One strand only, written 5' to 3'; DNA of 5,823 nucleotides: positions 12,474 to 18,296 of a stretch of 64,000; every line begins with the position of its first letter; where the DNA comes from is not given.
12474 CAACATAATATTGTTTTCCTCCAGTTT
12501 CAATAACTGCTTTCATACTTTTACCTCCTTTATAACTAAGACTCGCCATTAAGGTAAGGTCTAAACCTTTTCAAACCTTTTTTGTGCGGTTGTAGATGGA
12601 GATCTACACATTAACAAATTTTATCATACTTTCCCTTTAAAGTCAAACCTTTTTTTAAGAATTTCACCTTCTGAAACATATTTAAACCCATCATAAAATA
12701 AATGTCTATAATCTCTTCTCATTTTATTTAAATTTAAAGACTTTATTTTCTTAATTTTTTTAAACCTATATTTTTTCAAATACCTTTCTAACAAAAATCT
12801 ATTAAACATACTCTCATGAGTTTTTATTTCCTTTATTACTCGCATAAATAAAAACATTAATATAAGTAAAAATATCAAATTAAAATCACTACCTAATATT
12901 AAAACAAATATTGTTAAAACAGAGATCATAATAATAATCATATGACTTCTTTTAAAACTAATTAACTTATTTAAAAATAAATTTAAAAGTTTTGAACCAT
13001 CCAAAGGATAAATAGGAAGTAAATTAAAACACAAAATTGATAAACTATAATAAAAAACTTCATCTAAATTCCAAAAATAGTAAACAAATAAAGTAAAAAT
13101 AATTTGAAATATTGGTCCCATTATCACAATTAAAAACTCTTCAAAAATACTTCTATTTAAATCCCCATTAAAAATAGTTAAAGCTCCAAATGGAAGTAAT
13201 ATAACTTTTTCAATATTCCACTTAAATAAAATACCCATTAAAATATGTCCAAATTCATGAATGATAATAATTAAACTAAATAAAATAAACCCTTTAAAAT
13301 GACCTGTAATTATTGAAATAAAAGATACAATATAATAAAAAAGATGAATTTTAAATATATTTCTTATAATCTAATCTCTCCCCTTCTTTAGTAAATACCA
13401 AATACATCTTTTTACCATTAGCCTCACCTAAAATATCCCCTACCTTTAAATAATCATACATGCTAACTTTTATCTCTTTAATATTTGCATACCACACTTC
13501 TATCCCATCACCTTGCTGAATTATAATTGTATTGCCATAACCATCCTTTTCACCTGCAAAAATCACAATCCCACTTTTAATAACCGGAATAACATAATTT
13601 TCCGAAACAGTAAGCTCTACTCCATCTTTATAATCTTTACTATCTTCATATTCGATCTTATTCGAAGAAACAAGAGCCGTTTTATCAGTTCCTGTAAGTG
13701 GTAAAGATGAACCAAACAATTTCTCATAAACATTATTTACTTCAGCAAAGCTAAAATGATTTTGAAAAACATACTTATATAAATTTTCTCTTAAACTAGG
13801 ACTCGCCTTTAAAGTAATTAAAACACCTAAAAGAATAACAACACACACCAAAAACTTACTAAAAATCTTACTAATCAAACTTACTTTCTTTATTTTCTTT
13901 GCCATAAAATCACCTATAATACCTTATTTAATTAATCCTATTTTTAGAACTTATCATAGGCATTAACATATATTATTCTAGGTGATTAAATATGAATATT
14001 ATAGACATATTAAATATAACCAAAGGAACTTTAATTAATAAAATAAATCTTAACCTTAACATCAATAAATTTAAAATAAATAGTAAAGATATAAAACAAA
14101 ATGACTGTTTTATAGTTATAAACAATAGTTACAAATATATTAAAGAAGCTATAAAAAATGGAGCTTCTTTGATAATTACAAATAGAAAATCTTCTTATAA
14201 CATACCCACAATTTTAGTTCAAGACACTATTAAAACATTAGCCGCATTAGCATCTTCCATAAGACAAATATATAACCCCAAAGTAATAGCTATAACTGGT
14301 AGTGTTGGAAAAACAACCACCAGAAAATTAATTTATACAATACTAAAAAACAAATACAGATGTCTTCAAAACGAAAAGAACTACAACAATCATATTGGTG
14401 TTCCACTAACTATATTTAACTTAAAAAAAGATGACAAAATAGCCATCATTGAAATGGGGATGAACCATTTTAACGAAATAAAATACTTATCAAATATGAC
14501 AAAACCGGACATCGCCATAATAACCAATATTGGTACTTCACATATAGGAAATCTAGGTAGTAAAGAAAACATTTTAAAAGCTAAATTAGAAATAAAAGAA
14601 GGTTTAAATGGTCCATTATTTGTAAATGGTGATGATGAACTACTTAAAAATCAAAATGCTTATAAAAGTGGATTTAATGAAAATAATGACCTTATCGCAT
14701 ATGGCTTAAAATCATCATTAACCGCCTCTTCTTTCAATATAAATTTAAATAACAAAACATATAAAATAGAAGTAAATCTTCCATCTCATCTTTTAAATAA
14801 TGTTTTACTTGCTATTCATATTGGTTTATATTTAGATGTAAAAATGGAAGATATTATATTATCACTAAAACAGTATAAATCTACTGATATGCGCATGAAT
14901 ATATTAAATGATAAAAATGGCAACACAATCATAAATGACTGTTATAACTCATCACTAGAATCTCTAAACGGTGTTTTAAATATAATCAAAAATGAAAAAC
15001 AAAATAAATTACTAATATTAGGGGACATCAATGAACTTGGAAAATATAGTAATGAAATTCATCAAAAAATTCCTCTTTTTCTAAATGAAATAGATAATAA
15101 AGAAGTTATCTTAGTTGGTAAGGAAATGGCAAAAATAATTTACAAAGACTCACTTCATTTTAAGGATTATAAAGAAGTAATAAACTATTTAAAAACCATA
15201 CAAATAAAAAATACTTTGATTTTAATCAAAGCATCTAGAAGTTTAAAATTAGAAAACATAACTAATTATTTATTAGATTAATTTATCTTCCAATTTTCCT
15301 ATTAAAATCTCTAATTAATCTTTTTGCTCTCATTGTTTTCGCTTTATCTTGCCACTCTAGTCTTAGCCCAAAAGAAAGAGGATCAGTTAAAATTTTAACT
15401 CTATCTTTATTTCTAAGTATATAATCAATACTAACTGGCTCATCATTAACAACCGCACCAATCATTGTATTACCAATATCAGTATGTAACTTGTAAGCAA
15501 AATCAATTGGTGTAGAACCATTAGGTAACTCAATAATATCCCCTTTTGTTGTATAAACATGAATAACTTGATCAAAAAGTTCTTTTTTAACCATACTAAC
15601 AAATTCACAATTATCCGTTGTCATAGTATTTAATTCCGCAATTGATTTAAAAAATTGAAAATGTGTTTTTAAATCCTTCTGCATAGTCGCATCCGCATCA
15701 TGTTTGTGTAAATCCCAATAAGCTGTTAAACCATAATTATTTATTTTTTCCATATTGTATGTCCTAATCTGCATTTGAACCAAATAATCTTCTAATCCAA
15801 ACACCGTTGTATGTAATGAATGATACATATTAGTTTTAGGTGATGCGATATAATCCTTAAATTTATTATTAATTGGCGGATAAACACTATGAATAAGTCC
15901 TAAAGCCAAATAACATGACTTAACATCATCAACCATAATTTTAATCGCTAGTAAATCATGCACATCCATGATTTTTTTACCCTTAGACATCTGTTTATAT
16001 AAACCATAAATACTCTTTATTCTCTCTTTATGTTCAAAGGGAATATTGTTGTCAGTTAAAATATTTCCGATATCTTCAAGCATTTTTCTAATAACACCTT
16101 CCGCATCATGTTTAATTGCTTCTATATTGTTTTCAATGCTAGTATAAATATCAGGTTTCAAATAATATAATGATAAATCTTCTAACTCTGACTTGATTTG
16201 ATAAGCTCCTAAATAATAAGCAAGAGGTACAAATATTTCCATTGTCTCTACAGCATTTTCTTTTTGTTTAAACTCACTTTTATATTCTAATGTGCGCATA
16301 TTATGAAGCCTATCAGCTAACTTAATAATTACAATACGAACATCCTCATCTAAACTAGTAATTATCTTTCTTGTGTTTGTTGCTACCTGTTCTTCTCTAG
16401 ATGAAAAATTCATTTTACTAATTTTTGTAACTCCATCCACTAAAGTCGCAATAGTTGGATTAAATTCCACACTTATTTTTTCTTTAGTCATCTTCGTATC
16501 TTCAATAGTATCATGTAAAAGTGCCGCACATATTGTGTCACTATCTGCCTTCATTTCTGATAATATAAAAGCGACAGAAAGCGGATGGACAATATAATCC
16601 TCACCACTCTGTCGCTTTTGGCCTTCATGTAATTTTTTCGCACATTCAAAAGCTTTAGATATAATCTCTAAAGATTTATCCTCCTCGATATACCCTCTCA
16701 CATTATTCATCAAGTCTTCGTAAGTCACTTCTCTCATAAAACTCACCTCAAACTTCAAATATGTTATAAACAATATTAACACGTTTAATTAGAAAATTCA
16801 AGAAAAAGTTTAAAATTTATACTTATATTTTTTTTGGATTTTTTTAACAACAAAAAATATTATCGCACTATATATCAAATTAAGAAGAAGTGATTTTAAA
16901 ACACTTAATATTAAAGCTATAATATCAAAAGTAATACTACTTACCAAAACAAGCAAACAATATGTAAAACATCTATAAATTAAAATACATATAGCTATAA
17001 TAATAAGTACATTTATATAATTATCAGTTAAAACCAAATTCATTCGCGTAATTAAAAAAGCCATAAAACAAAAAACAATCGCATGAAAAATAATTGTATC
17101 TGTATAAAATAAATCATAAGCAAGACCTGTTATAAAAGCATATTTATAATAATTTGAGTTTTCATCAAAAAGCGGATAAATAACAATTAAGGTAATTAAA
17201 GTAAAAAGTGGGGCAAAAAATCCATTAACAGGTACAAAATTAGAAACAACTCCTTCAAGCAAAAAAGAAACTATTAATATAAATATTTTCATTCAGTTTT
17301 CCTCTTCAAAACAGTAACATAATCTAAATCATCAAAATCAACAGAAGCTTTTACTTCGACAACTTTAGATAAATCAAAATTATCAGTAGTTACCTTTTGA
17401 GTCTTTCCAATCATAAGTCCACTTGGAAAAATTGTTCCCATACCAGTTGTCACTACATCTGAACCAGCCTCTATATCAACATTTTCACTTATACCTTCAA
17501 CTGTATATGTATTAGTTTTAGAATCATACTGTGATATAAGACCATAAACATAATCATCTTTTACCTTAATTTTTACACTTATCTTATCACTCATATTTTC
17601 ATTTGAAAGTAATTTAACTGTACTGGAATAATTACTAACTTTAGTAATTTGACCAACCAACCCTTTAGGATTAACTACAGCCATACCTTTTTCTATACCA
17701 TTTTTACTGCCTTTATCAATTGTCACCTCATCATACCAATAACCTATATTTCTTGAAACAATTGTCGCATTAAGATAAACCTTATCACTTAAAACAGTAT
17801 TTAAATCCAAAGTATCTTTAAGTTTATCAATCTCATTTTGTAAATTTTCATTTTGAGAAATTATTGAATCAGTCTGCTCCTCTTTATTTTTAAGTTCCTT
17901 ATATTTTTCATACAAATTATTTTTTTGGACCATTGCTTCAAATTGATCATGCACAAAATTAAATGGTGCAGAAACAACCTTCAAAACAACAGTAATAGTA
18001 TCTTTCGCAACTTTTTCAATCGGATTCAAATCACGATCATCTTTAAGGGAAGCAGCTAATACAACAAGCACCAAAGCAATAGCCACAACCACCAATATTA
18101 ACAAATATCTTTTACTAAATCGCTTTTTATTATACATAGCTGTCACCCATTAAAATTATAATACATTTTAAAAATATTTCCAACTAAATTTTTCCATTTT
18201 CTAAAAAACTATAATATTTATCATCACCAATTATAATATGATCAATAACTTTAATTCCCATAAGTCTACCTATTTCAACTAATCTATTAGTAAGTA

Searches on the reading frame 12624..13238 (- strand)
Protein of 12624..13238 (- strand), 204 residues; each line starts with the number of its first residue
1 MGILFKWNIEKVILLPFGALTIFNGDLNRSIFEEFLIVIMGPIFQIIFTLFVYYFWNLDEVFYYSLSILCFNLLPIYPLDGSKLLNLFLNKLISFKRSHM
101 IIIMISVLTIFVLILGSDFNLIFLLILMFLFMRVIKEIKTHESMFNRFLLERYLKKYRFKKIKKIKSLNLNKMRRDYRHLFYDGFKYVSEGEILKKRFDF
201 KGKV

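Call 83: search_protein_families(library=pfam, proteins=[window:12624-13238:-], max_evalue=0.00001)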
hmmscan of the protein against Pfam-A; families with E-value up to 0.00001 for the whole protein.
window:12624-13238:- (204 aa): 1 family
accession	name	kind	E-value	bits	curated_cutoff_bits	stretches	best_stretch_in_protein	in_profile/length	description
PF02163.28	Peptidase_M50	-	7.3e-11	42.3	27.2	1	62-113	167-221/221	Peptidase family M50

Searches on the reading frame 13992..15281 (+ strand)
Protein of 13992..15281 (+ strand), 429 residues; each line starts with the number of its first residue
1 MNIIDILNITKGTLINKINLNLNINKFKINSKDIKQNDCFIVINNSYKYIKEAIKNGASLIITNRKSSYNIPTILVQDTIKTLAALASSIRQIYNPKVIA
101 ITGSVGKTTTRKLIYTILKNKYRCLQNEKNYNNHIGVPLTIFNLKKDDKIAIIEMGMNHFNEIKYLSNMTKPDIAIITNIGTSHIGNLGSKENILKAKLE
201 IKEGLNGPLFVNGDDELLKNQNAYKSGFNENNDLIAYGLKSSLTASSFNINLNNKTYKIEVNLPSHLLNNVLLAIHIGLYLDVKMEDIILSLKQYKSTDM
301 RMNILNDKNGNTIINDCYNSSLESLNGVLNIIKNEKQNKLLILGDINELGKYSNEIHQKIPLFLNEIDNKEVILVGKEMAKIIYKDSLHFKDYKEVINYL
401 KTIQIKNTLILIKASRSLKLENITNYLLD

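Call 83: search_protein_families(library=pfam, proteins=[window:13992-15281:+], max_evalue=0.00001)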
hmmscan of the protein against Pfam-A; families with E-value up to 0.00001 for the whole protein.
window:13992-15281:+ (429 aa): 2 families
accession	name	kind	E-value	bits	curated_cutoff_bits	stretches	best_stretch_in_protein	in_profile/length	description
PF08245.18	Mur_ligase_M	-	6.7e-37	127.8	24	1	101-276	1-198/200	Mur ligase middle domain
PF02875.26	Mur_ligase_C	-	2.4e-11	45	28.4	1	300-416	1-127/127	Mur ligase, glutamate ligase domain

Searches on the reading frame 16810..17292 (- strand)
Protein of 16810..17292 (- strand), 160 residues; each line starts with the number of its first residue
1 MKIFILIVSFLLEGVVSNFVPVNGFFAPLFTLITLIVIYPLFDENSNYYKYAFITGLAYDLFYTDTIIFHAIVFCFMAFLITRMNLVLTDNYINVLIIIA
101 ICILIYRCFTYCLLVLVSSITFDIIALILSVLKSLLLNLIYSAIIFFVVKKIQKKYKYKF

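Call 83: search_protein_families(library=pfam, proteins=[window:16810-17292:-], max_evalue=0.00001)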
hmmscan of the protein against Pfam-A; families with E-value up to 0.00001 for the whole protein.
window:16810-17292:- (160 aa): 1 family
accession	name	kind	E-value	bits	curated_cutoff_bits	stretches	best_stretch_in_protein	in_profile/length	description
PF04093.17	MreD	-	9.5e-09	36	24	1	4-153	7-155/158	rod shape-determining protein MreD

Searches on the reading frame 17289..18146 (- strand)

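Call 83: search_protein_families(library=pfam, proteins=[window:17289-18146:-], max_evalue=0.00001)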
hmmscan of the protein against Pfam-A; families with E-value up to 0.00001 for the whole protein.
window:17289-18146:- (285 aa): 1 family
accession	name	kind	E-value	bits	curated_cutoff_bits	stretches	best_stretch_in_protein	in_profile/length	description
PF04085.20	MreC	-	2.9e-39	134.6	28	1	129-281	1-147/147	Rod shape-determining protein MreC, barrel core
